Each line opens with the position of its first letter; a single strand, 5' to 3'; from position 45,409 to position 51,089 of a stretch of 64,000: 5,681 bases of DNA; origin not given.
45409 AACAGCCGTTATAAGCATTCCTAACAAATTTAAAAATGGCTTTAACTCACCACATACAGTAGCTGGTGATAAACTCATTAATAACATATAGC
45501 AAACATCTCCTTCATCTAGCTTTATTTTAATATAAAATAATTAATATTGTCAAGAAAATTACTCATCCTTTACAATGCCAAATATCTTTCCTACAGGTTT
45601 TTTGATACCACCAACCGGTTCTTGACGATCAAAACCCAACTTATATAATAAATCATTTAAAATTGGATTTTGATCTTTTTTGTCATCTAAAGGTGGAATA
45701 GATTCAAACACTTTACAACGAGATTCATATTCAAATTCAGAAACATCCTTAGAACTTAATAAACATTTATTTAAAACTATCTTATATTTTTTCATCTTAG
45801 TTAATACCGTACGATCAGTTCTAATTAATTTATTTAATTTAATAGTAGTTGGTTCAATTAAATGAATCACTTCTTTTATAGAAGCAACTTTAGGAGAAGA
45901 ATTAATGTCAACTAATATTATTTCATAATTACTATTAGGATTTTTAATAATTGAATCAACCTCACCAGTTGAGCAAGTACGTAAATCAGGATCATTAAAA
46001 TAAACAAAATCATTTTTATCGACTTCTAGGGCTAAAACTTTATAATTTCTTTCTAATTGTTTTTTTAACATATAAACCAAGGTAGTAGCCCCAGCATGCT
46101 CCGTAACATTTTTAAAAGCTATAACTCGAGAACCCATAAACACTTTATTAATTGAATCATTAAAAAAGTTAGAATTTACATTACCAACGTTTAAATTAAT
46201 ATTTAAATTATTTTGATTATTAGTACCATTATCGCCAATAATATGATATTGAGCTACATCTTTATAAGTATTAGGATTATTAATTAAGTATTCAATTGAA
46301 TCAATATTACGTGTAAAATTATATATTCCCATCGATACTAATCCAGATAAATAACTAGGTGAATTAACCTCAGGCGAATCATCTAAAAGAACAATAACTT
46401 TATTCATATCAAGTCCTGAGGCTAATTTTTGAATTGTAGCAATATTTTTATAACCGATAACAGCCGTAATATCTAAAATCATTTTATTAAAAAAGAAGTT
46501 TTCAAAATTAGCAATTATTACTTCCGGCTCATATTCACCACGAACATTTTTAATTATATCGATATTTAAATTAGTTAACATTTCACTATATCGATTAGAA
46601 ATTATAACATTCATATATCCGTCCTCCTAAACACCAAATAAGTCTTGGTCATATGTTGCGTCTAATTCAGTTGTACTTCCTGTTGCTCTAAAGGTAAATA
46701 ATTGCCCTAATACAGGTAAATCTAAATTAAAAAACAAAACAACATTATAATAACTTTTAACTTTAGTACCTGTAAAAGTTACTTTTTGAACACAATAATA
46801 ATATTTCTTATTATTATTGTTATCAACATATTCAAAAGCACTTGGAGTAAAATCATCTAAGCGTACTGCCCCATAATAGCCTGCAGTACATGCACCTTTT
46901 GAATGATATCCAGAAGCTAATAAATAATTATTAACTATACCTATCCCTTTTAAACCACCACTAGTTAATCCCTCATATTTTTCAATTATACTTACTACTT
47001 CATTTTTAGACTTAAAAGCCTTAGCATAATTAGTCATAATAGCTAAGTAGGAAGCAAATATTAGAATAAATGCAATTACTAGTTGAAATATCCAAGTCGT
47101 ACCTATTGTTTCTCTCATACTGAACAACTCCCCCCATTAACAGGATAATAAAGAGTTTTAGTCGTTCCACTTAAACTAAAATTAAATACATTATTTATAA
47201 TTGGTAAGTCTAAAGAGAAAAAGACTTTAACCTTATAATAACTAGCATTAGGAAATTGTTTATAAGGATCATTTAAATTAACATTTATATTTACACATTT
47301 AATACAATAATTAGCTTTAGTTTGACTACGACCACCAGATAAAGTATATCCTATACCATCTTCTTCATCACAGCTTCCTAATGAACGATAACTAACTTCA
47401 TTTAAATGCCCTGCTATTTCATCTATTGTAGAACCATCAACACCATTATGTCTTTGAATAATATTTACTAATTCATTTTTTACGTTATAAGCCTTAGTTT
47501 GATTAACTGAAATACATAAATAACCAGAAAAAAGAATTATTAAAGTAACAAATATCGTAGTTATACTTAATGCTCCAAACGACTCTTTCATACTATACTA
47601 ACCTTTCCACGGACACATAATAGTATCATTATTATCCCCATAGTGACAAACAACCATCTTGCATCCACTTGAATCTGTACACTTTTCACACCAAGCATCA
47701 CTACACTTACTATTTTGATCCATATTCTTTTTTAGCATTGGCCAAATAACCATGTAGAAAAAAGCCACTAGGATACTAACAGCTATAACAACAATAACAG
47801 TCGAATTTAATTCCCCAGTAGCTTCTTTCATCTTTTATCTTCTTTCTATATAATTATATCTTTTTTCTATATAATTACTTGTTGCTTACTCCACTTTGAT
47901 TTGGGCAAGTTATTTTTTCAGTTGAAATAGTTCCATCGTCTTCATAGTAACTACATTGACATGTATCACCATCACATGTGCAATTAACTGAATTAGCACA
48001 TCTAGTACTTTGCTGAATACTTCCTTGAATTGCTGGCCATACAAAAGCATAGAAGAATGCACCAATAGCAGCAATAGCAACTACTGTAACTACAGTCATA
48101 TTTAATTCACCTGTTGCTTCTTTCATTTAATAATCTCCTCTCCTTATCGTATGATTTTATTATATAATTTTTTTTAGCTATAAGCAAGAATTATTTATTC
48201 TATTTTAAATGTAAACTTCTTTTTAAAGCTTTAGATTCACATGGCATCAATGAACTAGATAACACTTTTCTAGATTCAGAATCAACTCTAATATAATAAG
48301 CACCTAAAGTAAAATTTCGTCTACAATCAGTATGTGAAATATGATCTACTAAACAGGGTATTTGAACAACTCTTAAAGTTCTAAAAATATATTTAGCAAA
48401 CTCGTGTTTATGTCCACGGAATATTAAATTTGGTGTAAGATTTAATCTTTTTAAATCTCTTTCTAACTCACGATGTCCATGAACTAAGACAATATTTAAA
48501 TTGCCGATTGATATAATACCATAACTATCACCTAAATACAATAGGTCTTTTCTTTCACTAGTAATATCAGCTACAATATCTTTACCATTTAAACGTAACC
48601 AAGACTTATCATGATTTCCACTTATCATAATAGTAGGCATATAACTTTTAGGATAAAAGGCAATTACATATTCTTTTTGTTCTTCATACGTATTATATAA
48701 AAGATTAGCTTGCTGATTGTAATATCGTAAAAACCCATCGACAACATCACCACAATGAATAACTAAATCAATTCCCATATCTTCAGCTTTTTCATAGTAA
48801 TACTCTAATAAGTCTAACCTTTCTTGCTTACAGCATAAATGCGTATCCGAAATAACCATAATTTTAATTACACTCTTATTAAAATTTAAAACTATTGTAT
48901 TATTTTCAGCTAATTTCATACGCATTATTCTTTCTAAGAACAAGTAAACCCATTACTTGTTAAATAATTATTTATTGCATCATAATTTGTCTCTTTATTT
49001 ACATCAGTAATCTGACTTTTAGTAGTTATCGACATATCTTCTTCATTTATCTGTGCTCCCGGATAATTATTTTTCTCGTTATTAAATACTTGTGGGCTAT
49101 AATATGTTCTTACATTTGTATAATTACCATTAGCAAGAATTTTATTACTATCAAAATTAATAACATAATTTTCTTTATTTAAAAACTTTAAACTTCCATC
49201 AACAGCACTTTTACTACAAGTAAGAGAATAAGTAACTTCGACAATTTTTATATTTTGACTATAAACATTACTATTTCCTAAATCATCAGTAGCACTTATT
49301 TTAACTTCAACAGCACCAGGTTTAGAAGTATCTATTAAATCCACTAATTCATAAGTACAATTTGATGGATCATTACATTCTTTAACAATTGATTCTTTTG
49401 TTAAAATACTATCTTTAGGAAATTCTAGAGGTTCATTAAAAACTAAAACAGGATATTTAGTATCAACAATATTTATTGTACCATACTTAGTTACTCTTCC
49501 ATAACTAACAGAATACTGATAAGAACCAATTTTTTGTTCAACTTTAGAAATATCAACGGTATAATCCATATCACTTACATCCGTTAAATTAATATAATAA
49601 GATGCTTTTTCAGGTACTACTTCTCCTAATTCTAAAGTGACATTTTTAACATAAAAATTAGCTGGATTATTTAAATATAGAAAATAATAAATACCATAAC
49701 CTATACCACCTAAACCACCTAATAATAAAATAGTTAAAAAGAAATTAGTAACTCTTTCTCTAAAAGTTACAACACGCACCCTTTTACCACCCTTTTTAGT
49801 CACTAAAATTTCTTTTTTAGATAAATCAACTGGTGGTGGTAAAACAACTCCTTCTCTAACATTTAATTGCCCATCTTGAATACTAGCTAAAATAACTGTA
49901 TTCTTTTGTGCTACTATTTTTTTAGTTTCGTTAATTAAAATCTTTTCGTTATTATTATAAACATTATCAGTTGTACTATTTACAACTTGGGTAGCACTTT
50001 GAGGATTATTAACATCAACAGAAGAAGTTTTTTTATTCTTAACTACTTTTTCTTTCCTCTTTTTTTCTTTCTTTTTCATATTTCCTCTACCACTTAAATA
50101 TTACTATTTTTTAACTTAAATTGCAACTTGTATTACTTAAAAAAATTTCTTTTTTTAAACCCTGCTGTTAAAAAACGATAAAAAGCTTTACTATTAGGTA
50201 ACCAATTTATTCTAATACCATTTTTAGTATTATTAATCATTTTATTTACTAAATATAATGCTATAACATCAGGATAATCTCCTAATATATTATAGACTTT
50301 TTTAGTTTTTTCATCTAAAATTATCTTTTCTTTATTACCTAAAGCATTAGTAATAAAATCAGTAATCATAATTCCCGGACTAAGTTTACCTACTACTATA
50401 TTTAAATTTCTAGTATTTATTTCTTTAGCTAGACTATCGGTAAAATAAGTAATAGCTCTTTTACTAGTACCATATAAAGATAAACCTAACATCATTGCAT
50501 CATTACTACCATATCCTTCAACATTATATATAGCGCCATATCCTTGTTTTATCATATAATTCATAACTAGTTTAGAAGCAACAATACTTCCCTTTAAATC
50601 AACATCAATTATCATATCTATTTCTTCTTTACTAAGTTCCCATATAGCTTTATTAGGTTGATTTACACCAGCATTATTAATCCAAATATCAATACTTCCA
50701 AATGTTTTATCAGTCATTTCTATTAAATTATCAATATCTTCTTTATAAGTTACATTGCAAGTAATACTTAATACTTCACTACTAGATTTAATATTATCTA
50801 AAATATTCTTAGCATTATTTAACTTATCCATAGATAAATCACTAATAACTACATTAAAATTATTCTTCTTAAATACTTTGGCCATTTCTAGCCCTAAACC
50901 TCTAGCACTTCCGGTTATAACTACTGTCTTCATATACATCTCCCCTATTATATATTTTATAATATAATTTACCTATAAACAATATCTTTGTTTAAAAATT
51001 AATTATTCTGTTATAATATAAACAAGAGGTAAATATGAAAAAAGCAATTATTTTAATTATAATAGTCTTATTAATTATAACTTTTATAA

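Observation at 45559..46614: ParA/MinD-fold protein with a crippled Walker A (TadZ/CpaE-like pseudo-ATPase) next to the pilin-like genes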

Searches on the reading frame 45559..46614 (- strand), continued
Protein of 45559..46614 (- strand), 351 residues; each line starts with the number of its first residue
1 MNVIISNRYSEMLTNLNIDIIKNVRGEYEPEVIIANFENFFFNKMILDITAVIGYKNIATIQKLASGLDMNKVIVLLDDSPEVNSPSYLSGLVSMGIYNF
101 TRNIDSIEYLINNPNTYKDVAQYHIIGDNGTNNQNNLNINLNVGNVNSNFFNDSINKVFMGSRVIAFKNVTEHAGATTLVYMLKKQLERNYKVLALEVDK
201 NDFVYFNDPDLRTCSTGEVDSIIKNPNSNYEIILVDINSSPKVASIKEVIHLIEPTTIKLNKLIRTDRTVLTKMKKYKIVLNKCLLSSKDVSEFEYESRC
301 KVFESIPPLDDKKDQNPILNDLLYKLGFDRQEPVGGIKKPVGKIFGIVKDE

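Call 72: find_encoding_contigs(protein=P0333, flank=8000, max_places=2)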
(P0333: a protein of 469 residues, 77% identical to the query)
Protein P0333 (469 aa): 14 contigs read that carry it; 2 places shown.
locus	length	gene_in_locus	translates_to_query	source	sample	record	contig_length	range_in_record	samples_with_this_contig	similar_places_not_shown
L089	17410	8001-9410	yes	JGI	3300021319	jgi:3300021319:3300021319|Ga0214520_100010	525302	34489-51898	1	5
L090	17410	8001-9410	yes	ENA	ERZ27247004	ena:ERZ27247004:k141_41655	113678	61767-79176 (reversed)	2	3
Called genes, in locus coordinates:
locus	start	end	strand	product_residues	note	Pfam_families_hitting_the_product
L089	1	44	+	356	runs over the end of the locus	PF00091:Tubulin, PF12327:FtsZ_C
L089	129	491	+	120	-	-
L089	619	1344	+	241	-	-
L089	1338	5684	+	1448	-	-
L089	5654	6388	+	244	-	PF17424:DUF5411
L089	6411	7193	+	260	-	-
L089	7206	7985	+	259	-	-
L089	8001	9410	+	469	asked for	PF00437:T2SSE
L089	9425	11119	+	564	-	-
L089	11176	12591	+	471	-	PF12799:LRR_4 (faint), PF13855:LRR_8 (faint), PF03382:DUF285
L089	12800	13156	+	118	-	PF00436:SSB, PF01336:tRNA_anti-codon (weak)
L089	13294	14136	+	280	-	-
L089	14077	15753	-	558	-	PF00753:Lactamase_B, PF23023:Anti-Pycsar_Apyc1 (weak), PF12706:Lactamase_B_2 (weak), PF22505:RNase_J_b_CASP, PF07521:RMMBL, PF17770:RNase_J_C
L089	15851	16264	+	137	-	PF07963:N_methyl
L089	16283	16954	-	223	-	PF06541:ABC_trans_CmpB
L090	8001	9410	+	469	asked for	PF00437:T2SSE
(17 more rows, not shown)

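Call 81: find_homologous_proteins(query=A4, max_evalue=0.00001)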
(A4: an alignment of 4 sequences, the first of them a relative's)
Query A4 (4 sequences) (399 aa, profile of the alignment): 811 proteins with E <= 0.00001 among 8000 candidates; the best 120 are listed.
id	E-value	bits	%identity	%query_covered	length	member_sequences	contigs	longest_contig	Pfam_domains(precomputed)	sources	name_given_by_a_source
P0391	6.8e-168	576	96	100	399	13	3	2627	PF10609.16,PF01656.30,PF13614.13,PF06564.19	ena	-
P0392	8.7e-165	566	93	100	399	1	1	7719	PF10609.16,PF01656.30,PF13614.13,PF06564.19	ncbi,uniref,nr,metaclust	ncbi:CpaE family protein [Azospirillum sp. B506]|uniref:AAA family ATPase n=1 Tax=Azospirillum sp. B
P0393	1.9e-162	558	25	68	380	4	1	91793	-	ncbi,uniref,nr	ncbi:pilus assembly protein [Rhizobium binae]|uniref:pilus assembly protein n=1 Tax=Rhizobium binae 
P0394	2.9e-160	551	23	68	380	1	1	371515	-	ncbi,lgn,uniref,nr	ncbi:pilus assembly protein [Rhizobium sp. M10]|uniref:pilus assembly protein n=1 Tax=Rhizobium sp. 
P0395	2.9e-160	551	23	68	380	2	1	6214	-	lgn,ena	-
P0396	7.4e-157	540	22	68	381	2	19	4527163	-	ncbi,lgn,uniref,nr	ncbi:pilus assembly protein [Rhizobium lentis]|uniref:Pilus assembly protein n=1 Tax=Rhizobium lenti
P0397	1.2e-156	539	23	68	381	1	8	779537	-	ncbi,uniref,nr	ncbi:pilus assembly protein [Rhizobium lentis]|uniref:Pilus assembly protein n=1 Tax=Rhizobium lenti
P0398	2.0e-155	535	25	52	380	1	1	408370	-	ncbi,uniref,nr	ncbi:pilus assembly protein [Rhizobium esperanzae]|uniref:Pilus assembly protein n=1 Tax=Rhizobium e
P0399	3.8e-155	534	25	52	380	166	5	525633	-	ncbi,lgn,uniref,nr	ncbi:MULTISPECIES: pilus assembly protein [unclassified Rhizobium]|uniref:pilus assembly protein n=1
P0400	1.6e-153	529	25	52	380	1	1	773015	-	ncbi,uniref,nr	ncbi:response regulator/pilus assembly domain-containing protein (plasmid) [Rhizobium sp. NXC14]|uni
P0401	3.3e-153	528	25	52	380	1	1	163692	-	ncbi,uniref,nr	ncbi:pilus assembly protein [Rhizobium sp. L9]|uniref:response regulator/pilus assembly protein n=1 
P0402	9.1e-153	527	24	58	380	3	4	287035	-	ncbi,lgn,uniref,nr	ncbi:pilus assembly protein [Rhizobium lentis]|uniref:pilus assembly protein n=1 Tax=Rhizobium TaxID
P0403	2.4e-151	522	25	65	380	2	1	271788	-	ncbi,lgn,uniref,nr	ncbi:response regulator/pilus assembly protein [Rhizobium sullae]|uniref:Pilus assembly protein CpaE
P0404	5.9e-149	514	23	68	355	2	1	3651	-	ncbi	-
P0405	8.3e-149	514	24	63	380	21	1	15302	-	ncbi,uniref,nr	ncbi:pilus assembly protein [Rhizobium sp. SEMIA 4085]|uniref:pilus assembly protein n=1 Tax=Rhizobi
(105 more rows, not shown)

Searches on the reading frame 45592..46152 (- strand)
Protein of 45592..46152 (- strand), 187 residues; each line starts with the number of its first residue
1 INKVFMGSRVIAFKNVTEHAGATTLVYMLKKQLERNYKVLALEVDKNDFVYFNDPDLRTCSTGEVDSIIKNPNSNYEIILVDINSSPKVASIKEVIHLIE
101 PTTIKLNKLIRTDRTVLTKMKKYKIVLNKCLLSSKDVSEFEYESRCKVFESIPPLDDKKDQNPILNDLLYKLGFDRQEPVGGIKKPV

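Call 45: predict_structure(alignment_id=A3)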
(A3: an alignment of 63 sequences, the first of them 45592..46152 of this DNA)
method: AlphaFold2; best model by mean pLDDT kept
length: 187 residues; sequences in the alignment: 63
mean_pLDDT: 92.2   pTM: 0.88
mean pLDDT of the five models: 92.2, 92.2, 92.1, 92.0, 91.8
residues with pLDDT >= 90: 155; 70-90: 20; 50-70: 9; < 50: 3
segments of 3 or more residues with pLDDT < 50: none
pLDDT, mean of each block of 10 residues (from residue 1): 71 97 98 96 97 97 95 91 89 96 96 95 97 97 96 95 94 85 62
secondary structure, 60 per line:
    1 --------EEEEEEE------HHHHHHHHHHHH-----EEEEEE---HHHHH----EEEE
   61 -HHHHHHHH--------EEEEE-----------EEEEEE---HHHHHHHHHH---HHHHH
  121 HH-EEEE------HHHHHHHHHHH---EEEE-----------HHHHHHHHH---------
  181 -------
elements in order: E9-15 H22-33 E39-44 H48-52 E57-60 H62-69 E78-82 E94-99 H103-112 H116-122 E124-127 H134-144 E148-151 H163-171

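Call 47: fold_search(model_id=the predicted structure, library=pdb)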
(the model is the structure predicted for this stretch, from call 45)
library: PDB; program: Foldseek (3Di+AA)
matches with E <= 10: 1425; with E <= 0.001: 36
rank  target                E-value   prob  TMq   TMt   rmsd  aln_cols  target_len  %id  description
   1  3ea0_B                2.4e-05  1.00  0.54  0.43   8.9       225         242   16  Crystal Structure of ParA Family ATPase from Chlorobium tepidum TLS (released 2008-09-23)
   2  5auq_H                3.1e-05  1.00  0.46  0.39   9.4       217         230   14  Crystal structure of ATPase-type HypB in the nucleotide free state (released 2015-06-24)
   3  5auq_E                3.5e-05  1.00  0.48  0.42   6.2       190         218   15  Crystal structure of ATPase-type HypB in the nucleotide free state (released 2015-06-24)
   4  5auq_F                4.0e-05  1.00  0.50  0.43   8.1       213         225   14  Crystal structure of ATPase-type HypB in the nucleotide free state (released 2015-06-24)
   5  5auq_B                7.5e-05  1.00  0.49  0.42   7.4       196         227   15  Crystal structure of ATPase-type HypB in the nucleotide free state (released 2015-06-24)
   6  2qmo                  8.5e-05  1.00  0.44  0.39   8.3       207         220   13  Crystal structure of dethiobiotin synthetase (bioD) from Helicobacter pylori (released 2007-07-31)
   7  5auq_C                9.0e-05  1.00  0.48  0.41   5.9       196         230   15  Crystal structure of ATPase-type HypB in the nucleotide free state (released 2015-06-24)
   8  3cwq_A                1.2e-04  1.00  0.53  0.48   7.1       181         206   13  Crystal structure of chromosome partitioning protein (ParA) in complex with ADP from Synechocystis sp. Northeast Struc (released 2008-05-13)
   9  3mle_B                1.2e-04  1.00  0.46  0.40   8.0       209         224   13  Crystal structure of dethiobiotin synthetase (BioD) from Helicobacter pylori cocrystallized with ATP (released 2010-05-19)
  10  3cwq_B                1.4e-04  1.00  0.53  0.50   4.1       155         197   14  Crystal structure of chromosome partitioning protein (ParA) in complex with ADP from Synechocystis sp. Northeast Struc (released 2008-05-13)
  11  3vx3_A                1.4e-04  1.00  0.44  0.37  10.2       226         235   15  Crystal structure of [NiFe] hydrogenase maturation protein HypB from Thermococcus kodakarensis KOD1 (released 2013-02-27)
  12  5auq_G                1.6e-04  1.00  0.48  0.41   8.2       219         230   15  Crystal structure of ATPase-type HypB in the nucleotide free state (released 2015-06-24)
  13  4v02_B                1.7e-04  1.00  0.55  0.45   7.2       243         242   14  MinC:MinD cell division protein complex, Aquifex aeolicus (released 2015-01-14)
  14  4dzz_A                1.8e-04  1.00  0.51  0.47   6.8       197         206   11  Structure of ParF-ADP, crystal form 1 (released 2012-06-13)
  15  4v02_A                1.8e-04  1.00  0.53  0.43   7.4       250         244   14  MinC:MinD cell division protein complex, Aquifex aeolicus (released 2015-01-14)
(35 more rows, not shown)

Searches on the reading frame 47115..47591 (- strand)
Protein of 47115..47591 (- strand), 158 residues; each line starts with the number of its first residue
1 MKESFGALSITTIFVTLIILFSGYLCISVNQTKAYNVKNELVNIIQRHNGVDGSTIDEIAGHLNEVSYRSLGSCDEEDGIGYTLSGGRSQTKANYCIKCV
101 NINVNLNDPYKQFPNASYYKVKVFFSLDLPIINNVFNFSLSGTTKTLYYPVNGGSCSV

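Call 3: search_protein_families(library=pfam, proteins=[window:47115-47591:-], max_evalue=1)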
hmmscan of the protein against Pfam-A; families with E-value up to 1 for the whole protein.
window:47115-47591:- (158 aa): 1 family
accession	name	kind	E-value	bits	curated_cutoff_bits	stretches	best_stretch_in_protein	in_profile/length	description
PF00674.25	DUP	-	0.095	13.3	23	1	13-66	13-67/102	DUP family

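Call 4: search_protein_families(library=ncbifam, proteins=[window:47115-47591:-], max_evalue=1)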
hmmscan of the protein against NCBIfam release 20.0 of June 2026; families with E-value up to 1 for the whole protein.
window:47115-47591:- (158 aa): 0 families

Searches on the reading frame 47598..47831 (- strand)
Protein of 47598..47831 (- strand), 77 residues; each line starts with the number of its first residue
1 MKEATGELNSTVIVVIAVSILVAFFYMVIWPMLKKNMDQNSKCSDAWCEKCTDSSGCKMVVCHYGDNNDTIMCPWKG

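Call 3: search_protein_families(library=pfam, proteins=[window:47598-47831:-], max_evalue=1)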
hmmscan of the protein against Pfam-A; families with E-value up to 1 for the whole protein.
window:47598-47831:- (77 aa): 7 families
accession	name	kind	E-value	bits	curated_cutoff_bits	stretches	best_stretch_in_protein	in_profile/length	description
PF13064.11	DUF3927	-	0.00053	20.4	25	1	8-36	21-49/53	Protein of unknown function (DUF3927)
PF12669.12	FeoB_associated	-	0.0031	18.2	27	1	11-63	2-44/44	FeoB-associated Cys-rich membrane protein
PF08294.17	TIM21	-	0.019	15.3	24.1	1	2-40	3-41/145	TIM21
PF01275.24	Myelin_PLP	-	0.025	14.8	23.8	1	10-63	123-179/231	Myelin proteolipid protein (PLP or lipophilin)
PF15701.10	DUF4668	-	0.035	14.4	27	1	11-53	39-83/162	Domain of unknown function (DUF4668)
PF00430.23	ATP-synt_B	-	0.13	12.8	28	1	12-39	3-30/132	ATP synthase B/B' CF(0)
PF04612.17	T2SSM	-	0.3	11.7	27.8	1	12-39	18-45/160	Type II secretion system (T2SS), protein M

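Call 4: search_protein_families(library=ncbifam, proteins=[window:47598-47831:-], max_evalue=1)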
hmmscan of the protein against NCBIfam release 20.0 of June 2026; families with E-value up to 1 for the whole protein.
window:47598-47831:- (77 aa): 3 families
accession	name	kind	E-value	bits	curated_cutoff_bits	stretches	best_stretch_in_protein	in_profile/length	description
NF007393.0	PRK09919.1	subfamily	0.001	19.1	121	1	22-67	66-110/114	anti-adapter protein IraM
NF004411.0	PRK05759.1-2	equivalog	0.033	14.3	131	1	8-41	3-37/156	F0F1 ATP synthase subunit B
NF004412.0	PRK05759.1-3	equivalog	0.22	11.4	156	1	11-39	30-58/185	F0F1 ATP synthase subunit B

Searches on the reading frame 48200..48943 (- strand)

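Call 3: search_protein_families(library=pfam, proteins=[window:48200-48943:-], max_evalue=1)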
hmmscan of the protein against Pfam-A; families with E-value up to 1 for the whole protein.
window:48200-48943:- (247 aa): 2 families
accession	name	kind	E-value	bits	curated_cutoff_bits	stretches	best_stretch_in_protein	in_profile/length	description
PF00149.33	Metallophos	-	4.1e-15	57.2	21.5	1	26-175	1-184/191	Calcineurin-like phosphoesterase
PF12850.12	Metallophos_2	-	1.3e-14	54.9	27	1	27-182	2-119/154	Calcineurin-like phosphoesterase superfamily domain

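Call 4: search_protein_families(library=ncbifam, proteins=[window:48200-48943:-], max_evalue=1)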
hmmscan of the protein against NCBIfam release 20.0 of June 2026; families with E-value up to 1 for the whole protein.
window:48200-48943:- (247 aa): 8 families
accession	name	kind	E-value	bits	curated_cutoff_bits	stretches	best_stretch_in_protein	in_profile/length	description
TIGR00040.1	yfcE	subfamily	1.5e-08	34.9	56.25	1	27-186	2-122/158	YfcE family phosphodiesterase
NF003118.0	PRK04036.1-3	equivalog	3.1e-07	29.7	445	1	22-115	222-322/481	DNA-directed DNA polymerase II small subunit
NF006988.0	PRK09453.1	equivalog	0.00034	20.5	117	1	26-68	1-38/183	phosphodiesterase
NF003120.0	PRK04036.1-5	equivalog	0.0035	15.8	671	1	48-116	315-389/547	DNA-directed DNA polymerase II small subunit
TIGR00619.1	sbcd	subfamily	0.014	15.2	77.65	1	40-114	22-88/252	exonuclease subunit SbcD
TIGR03729.1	acc_ester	subfamily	0.014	14.8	148.25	1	28-156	2-110/239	putative phosphoesterase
NF003116.0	PRK04036.1-1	equivalog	0.023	13.4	425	1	28-114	277-368/530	DNA-directed DNA polymerase II small subunit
NF006468.0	PRK08869.1-3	subfamily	0.13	11.3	436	1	46-158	197-306/378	polar flagellin E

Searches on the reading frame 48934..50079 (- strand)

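Call 3: search_protein_families(library=pfam, proteins=[window:48934-50079:-], max_evalue=1)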
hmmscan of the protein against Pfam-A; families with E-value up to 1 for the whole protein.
window:48934-50079:- (381 aa): 1 family
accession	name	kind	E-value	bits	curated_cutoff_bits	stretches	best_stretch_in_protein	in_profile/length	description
PF10162.14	G8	-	0.048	14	22.9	1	40-121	7-83/124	G8 domain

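Call 4: search_protein_families(library=ncbifam, proteins=[window:48934-50079:-], max_evalue=1)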
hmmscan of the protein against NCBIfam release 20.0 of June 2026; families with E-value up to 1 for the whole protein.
window:48934-50079:- (381 aa): 1 family
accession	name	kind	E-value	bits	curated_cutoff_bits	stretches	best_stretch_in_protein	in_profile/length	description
NF041554.1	SA1362_fam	subfamily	0.0044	17.1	42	1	108-140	22-54/70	SA1362 family protein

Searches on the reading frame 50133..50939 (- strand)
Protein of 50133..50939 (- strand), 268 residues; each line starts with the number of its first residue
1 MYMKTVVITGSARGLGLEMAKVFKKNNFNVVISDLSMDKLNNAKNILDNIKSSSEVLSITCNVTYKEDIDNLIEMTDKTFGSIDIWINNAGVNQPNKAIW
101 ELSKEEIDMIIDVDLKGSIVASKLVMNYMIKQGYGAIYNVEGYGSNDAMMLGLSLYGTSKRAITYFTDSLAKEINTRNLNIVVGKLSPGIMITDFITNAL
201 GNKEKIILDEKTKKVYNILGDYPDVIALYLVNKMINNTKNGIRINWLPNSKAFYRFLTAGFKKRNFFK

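Call 11: search_protein_families(library=pfam, proteins=[window:50133-50939:-], max_evalue=0.001)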
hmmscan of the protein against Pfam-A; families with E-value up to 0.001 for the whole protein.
window:50133-50939:- (268 aa): 3 families
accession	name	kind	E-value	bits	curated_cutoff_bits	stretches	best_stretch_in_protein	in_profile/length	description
PF00106.31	adh_short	-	8e-39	133.6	26.6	1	4-197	1-188/195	short chain dehydrogenase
PF13561.12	adh_short_C2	-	2.5e-29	103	27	1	10-214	1-198/236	Enoyl-(Acyl carrier protein) reductase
PF08659.16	KR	-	1.6e-05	25.4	22.6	1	5-120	2-118/180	KR domain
